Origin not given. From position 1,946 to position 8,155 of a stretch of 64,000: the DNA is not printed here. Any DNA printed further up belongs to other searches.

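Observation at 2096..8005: Rhs/YD-repeat toxin carrying an N-terminal transglutaminase-like Cys-His domain and a Sec-type signal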

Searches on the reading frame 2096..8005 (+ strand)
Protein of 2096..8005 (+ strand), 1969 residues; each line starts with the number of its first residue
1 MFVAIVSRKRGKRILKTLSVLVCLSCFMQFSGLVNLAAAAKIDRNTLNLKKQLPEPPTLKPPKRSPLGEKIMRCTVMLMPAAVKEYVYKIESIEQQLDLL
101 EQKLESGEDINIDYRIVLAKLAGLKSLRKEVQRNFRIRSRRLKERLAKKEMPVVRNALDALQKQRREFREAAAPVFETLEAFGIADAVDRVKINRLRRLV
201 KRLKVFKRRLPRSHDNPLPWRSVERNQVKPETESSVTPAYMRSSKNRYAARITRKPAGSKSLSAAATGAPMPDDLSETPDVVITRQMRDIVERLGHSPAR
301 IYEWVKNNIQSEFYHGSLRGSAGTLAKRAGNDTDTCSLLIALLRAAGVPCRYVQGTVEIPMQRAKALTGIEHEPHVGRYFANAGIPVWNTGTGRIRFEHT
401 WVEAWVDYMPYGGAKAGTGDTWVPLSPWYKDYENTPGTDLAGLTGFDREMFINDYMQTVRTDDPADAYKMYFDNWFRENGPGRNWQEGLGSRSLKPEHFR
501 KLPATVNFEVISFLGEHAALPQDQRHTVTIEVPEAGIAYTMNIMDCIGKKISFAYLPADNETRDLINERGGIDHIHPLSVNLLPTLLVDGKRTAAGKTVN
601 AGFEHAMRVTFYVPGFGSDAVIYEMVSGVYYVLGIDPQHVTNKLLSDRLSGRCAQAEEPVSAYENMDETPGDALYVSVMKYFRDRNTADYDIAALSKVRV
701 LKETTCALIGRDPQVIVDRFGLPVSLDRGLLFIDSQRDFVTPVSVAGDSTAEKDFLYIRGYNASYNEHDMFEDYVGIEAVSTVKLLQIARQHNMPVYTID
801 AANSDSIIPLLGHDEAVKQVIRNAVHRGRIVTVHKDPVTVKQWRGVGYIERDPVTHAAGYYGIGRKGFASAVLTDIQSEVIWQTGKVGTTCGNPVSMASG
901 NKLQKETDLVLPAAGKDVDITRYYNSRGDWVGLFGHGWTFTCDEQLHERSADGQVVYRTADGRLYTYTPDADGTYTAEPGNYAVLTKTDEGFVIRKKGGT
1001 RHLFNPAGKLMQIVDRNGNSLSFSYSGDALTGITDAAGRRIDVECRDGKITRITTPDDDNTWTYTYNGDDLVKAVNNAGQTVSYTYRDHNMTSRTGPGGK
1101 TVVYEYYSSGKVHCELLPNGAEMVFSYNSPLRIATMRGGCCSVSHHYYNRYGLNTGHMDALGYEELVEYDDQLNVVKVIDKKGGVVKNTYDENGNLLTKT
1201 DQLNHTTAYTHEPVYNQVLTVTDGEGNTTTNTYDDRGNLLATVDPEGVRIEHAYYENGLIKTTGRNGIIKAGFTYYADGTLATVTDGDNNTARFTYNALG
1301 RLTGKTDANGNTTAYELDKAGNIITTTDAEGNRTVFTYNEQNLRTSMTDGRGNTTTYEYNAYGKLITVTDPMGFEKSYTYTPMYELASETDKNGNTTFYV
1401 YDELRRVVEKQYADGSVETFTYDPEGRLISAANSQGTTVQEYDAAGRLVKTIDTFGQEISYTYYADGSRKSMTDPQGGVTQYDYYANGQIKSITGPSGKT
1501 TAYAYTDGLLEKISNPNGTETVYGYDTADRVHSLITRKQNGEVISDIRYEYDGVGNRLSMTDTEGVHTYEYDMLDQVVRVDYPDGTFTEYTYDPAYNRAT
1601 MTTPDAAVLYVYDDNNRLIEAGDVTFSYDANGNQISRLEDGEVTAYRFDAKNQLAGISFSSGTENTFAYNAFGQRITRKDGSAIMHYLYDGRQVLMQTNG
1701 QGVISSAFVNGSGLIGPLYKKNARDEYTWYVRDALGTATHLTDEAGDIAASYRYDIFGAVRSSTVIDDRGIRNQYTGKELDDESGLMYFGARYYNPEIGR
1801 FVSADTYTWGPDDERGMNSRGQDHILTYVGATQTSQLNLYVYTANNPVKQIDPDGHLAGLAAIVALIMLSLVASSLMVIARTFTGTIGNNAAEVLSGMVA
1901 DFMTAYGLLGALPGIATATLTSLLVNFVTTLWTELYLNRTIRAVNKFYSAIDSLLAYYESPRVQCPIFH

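Call 5: search_protein_families(library=pfam, proteins=[window:2096-8005:+], max_evalue=0.1)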
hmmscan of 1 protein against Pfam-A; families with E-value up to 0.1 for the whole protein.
window:2096-8005:+ (1969 aa): 8 families
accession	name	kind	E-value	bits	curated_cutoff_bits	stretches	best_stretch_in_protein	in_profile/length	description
PF05593.20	RHS_repeat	-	1.8e-73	242.2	22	17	1318-1354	2-38/38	RHS Repeat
PF20148.4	DUF6531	-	3e-20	72.8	24.1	1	892-967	1-74/74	Domain of unknown function (DUF6531)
PF01841.26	Transglut_core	-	5.8e-12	46.3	23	1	299-427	19-108/108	Transglutaminase-like superfamily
PF25174.1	Beta-prop_THOC3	-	1.7e-05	24.4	305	0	1413-1534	45-167/272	THOC3 beta-propeller domain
PF03527.20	RHS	-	0.0022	18.2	27.9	1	1730-1761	4-35/38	RHS protein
PF13860.13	FlgD_ig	-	0.0083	16.5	27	0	1432-1458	20-46/79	FlgD Ig-like domain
PF07661.19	MORN_2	-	0.0088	16.6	29.6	0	1481-1493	5-17/22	MORN repeat variant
PF23414.1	Beta-prop_EML_2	-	0.093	12.5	90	0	1391-1453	58-118/266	Echinoderm microtubule-associated protein second beta-propeller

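Call 6: search_protein_families(library=ncbifam, proteins=[window:2096-8005:+], max_evalue=0.1)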
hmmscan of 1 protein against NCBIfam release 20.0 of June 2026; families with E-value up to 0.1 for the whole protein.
window:2096-8005:+ (1969 aa): 4 families
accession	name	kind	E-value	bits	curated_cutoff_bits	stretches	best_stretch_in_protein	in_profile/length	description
TIGR01643.1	YD_repeat_2x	repeat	9.7e-61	200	15.8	8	1442-1483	1-42/42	YD repeat-containing protein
NF041261.1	RHS_core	equivalog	3.8e-49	167.4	2000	4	1174-1438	417-682/1261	RHS element core protein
TIGR03696.1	Rhs_assc_core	domain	1e-16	61.2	32.5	1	1754-1856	1-76/76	RHS repeat-associated core domain-containing protein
NF033510.3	Ca_tandemer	repeat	0.063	13.7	50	1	1027-1089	32-91/96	Ca2+-stabilized repeat-containing adhesin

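Call 24: find_encoding_contigs(protein=window:2096-8005:+, flank=10000, max_places=3)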
Protein window:2096-8005:+ (1969 aa): no gene with exactly this product is on record in the collection.
